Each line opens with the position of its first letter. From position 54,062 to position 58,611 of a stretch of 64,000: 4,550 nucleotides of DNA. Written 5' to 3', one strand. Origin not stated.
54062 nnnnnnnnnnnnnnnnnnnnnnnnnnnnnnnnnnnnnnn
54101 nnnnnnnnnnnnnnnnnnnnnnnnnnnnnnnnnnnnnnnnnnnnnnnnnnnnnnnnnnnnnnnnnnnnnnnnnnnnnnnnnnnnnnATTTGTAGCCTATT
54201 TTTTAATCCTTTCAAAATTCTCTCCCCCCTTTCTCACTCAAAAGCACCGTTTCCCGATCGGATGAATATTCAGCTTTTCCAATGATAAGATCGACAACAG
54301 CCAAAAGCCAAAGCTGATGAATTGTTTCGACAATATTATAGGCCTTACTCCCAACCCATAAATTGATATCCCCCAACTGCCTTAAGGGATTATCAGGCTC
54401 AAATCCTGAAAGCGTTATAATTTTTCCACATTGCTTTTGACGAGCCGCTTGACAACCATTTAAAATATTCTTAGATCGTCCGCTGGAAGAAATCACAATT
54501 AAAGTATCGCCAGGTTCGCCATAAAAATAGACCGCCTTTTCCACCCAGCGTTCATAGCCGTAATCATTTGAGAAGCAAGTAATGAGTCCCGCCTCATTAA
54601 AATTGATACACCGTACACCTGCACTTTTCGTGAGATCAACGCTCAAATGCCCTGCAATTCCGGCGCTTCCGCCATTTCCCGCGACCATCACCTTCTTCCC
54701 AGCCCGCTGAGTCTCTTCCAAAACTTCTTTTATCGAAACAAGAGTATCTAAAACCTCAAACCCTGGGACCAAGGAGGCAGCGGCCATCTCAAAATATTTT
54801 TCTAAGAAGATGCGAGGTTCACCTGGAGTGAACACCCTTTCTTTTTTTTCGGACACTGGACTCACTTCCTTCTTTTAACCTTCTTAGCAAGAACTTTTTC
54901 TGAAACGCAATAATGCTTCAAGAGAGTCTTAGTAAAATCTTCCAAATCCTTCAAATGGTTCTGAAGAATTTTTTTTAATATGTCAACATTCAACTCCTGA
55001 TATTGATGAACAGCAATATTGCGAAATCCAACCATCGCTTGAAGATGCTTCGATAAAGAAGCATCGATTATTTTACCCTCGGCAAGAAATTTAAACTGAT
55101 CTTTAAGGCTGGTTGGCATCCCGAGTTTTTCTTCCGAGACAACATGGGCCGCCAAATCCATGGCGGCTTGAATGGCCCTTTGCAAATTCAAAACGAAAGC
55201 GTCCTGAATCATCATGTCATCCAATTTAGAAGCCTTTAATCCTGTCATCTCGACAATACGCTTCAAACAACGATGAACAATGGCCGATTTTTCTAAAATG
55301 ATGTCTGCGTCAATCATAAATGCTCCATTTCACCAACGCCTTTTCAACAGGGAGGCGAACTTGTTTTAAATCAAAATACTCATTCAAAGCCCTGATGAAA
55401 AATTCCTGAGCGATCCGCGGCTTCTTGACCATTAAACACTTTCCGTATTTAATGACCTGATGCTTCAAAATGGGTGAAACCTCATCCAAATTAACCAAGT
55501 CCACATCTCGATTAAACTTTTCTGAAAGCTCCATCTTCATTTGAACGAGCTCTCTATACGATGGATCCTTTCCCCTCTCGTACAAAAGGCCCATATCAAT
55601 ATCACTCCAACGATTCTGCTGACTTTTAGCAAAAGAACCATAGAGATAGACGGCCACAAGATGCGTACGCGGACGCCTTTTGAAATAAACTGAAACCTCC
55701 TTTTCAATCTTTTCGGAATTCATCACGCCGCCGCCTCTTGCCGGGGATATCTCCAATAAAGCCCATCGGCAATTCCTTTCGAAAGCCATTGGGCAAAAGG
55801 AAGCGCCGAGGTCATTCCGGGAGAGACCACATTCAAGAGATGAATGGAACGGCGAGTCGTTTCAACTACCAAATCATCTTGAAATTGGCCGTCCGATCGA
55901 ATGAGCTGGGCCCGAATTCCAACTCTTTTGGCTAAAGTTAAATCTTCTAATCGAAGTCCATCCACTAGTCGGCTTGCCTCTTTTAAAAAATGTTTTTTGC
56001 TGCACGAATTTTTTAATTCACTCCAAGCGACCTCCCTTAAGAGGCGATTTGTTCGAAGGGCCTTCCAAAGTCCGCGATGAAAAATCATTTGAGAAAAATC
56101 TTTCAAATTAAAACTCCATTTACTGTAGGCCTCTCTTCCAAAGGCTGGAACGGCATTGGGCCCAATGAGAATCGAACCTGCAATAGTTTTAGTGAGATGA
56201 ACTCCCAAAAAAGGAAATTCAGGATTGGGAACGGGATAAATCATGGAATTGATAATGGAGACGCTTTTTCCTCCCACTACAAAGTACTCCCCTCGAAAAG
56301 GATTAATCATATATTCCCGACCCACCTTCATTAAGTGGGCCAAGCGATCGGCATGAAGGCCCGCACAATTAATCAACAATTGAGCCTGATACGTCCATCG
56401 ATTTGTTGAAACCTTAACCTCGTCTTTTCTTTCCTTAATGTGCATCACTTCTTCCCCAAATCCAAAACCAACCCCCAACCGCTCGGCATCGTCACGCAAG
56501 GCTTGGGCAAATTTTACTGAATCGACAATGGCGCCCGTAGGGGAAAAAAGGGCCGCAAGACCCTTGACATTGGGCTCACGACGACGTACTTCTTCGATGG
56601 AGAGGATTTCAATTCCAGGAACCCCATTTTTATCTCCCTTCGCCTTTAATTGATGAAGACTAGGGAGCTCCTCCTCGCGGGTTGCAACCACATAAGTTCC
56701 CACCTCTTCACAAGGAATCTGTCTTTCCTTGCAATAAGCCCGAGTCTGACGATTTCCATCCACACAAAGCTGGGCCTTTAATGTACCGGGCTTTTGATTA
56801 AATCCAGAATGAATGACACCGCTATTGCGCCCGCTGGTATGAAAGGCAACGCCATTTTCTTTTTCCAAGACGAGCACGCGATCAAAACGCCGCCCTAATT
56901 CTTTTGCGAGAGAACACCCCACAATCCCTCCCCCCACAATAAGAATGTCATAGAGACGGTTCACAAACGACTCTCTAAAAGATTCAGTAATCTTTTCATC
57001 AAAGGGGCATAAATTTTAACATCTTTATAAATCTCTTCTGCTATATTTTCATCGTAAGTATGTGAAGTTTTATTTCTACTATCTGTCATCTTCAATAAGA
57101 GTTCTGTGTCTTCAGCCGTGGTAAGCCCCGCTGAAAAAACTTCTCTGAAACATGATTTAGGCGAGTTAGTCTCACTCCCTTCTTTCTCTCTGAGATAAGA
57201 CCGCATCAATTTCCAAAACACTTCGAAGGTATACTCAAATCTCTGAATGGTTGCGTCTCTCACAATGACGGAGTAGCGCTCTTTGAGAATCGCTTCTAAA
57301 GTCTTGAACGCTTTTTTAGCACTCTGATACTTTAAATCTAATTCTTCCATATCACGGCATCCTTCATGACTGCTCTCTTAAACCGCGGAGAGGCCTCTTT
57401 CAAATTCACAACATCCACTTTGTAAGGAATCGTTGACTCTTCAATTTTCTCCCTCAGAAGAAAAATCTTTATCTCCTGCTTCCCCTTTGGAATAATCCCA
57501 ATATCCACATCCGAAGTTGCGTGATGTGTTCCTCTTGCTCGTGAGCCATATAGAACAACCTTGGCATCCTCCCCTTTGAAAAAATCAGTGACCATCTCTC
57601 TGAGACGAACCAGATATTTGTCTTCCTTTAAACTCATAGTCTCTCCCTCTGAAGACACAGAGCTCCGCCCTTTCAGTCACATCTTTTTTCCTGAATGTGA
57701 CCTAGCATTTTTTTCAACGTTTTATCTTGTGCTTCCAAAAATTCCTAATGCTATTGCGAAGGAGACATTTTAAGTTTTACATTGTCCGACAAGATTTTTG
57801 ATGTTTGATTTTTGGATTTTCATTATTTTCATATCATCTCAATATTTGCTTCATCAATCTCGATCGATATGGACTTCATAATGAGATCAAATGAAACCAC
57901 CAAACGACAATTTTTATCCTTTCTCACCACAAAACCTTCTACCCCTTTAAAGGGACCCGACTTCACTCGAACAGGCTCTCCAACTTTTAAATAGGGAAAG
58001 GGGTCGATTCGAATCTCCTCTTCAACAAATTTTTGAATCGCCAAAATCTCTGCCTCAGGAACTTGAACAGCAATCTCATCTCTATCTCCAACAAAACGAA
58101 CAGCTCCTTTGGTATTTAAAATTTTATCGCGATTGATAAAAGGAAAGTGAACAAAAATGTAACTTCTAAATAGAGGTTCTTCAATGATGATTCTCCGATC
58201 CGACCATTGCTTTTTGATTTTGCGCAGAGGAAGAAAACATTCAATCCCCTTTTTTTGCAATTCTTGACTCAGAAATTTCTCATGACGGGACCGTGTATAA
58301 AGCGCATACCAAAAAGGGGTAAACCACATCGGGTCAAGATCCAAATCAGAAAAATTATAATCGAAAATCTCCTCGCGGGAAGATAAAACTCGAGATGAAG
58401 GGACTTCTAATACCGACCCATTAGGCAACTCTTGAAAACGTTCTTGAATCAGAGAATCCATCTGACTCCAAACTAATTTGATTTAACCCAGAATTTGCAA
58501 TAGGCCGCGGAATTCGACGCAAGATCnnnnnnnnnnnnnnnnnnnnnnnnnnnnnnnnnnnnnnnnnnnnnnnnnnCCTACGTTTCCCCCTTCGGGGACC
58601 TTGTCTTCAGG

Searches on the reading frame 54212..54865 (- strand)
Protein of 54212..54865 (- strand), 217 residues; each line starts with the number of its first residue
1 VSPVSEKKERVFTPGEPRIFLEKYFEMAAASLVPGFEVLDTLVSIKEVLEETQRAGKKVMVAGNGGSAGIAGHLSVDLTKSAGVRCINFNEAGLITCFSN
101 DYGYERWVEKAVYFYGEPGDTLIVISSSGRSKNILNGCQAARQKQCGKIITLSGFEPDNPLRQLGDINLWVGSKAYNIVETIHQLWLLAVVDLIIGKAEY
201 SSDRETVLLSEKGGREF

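Call 8: search_protein_families(library=pfam, proteins=[window:54212-54865:-])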
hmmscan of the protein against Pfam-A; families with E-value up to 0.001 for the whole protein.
window:54212-54865:- (217 aa): 1 family
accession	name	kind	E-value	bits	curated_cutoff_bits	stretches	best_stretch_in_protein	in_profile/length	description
PF13580.11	SIS_2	-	3.7e-11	43.6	27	1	47-150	26-134/138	SIS domain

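Call 73: search_protein_families(library=ncbifam, proteins=[window:54212-54865:-], max_evalue=1e-8)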
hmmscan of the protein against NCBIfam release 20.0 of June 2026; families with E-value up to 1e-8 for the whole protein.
window:54212-54865:- (217 aa): 5 families
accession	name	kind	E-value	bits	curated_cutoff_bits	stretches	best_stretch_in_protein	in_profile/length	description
TIGR00441.1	gmhA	equivalog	8.8e-23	81.1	209.45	1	48-194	3-153/154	D-sedoheptulose 7-phosphate isomerase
NF001628.0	PRK00414.1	equivalog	4e-20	72.2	265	1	47-184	35-176/192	D-sedoheptulose 7-phosphate isomerase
NF010546.0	PRK13936.1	equivalog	1.2e-19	70.9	276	1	36-194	22-188/197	phosphoheptose isomerase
NF010547.0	PRK13938.1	equivalog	5.4e-13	49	320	1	40-190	29-183/196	D-sedoheptulose 7-phosphate isomerase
NF008138.0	PRK10886.1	equivalog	2.3e-09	37.3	352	1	46-194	31-186/196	DnaA initiator-associating protein DiaA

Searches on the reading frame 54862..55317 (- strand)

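Call 56: search_protein_families(library=pfam, proteins=[window:54862-55317:-], max_evalue=0.01)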
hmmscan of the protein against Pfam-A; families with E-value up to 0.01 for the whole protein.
window:54862-55317:- (151 aa): 3 families
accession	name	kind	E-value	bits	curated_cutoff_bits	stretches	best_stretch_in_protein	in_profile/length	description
PF01934.22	HepT-like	-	1.7e-30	105.6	23.5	1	16-131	3-119/120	Ribonuclease HepT-like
PF13643.11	DUF4145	-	0.00046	20.6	23.1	1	58-116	24-82/88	Domain of unknown function (DUF4145)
PF20797.2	HepT-like_2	-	0.0052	17.3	27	0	83-126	53-97/110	HepT-like protein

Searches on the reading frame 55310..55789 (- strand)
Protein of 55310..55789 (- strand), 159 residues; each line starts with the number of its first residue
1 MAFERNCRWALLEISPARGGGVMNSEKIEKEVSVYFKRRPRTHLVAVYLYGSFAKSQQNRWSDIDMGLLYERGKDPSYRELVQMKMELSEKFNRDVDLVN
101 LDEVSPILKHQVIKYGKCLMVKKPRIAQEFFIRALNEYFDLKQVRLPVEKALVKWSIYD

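Call 56: search_protein_families(library=pfam, proteins=[window:55310-55789:-], max_evalue=0.01)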
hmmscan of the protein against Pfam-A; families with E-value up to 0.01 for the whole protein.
window:55310-55789:- (159 aa): 4 families
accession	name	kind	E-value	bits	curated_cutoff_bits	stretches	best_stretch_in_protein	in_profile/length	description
PF18765.7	Polbeta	-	3.1e-17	63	26.9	1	42-123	11-91/93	Polymerase beta, Nucleotidyltransferase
PF01909.29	NTP_transf_2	-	2e-09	38.2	21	1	37-109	9-83/93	Nucleotidyltransferase domain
PF12633.13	Adenyl_cycl_N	-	0.00092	19.7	27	1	39-96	87-144/199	Adenylate cyclase NT domain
PF22600.2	MTPAP-like_central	-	0.0021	18.6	27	1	44-94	39-89/139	Poly(A) RNA polymerase, mitochondrial-like, central palm domain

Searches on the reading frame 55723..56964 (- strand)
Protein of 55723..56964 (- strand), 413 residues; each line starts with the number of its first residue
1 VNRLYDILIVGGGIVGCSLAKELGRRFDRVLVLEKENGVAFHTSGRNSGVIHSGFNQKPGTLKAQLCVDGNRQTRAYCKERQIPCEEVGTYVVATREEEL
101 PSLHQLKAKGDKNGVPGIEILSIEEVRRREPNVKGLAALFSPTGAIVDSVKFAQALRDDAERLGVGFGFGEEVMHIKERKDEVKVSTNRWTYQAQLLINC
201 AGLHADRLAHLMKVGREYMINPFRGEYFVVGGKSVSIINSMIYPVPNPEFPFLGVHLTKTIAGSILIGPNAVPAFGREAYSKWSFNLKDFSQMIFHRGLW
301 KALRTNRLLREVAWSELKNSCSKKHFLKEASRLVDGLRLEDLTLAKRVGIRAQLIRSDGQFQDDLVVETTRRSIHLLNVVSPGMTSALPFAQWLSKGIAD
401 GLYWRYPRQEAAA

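Call 8: search_protein_families(library=pfam, proteins=[window:55723-56964:-])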
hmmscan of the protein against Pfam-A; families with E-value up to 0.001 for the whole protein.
window:55723-56964:- (413 aa): 6 families
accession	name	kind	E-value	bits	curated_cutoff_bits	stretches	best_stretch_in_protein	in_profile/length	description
PF01266.30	DAO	-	4e-58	198.1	27.9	1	6-395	1-351/353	FAD dependent oxidoreductase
PF07992.20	Pyr_redox_2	-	1.4e-05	25.2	26.1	0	5-43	1-39/291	Pyridine nucleotide-disulphide oxidoreductase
PF13450.12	NAD_binding_8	-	2.1e-05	25.2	21.9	1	9-45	1-37/68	NAD(P)-binding Rossmann-like domain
PF01494.25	FAD_binding_3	-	4.5e-05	23.3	22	0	5-39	2-36/349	FAD binding domain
PF00070.33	Pyr_redox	-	0.00056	20.8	22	0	7-37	2-32/82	Pyridine nucleotide-disulphide oxidoreductase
PF13738.12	Pyr_redox_3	-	0.00074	19.3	30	0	165-203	96-134/305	Pyridine nucleotide-disulphide oxidoreductase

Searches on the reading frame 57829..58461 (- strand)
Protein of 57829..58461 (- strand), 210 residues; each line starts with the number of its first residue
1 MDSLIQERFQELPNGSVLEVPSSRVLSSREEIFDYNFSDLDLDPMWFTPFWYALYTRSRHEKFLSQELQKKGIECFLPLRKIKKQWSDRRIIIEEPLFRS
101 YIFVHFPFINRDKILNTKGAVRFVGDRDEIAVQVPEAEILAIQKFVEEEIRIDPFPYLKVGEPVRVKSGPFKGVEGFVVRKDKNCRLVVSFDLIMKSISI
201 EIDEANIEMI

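Call 56: search_protein_families(library=pfam, proteins=[window:57829-58461:-], max_evalue=0.01)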
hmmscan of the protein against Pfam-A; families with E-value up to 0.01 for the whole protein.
window:57829-58461:- (210 aa): 1 family
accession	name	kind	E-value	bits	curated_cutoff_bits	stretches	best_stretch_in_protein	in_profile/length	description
PF02357.24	NusG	-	1.3e-18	67.8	22.2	1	51-142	3-92/93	Transcription termination factor nusG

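Call 73: search_protein_families(library=ncbifam, proteins=[window:57829-58461:-], max_evalue=1e-8)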
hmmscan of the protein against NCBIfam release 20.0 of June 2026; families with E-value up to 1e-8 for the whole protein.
window:57829-58461:- (210 aa): 4 families
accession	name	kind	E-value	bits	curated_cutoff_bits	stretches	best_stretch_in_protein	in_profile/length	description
NF033644.1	antiterm_UpxY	subfamily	3.6e-42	144.1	100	1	51-205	1-162/164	UpxY family transcription antiterminator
TIGR01955.1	RfaH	equivalog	2.5e-23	82.8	144.5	1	51-207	1-158/159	transcription/translation regulatory transformer protein RfaH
NF006534.0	PRK09014.1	equivalog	1.6e-19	70.4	124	1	51-208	4-160/162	transcription/translation regulatory transformer protein RfaH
NF033641.1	antiterm_LoaP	exception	8.3e-19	68.3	125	1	51-201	1-158/166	antiterminator LoaP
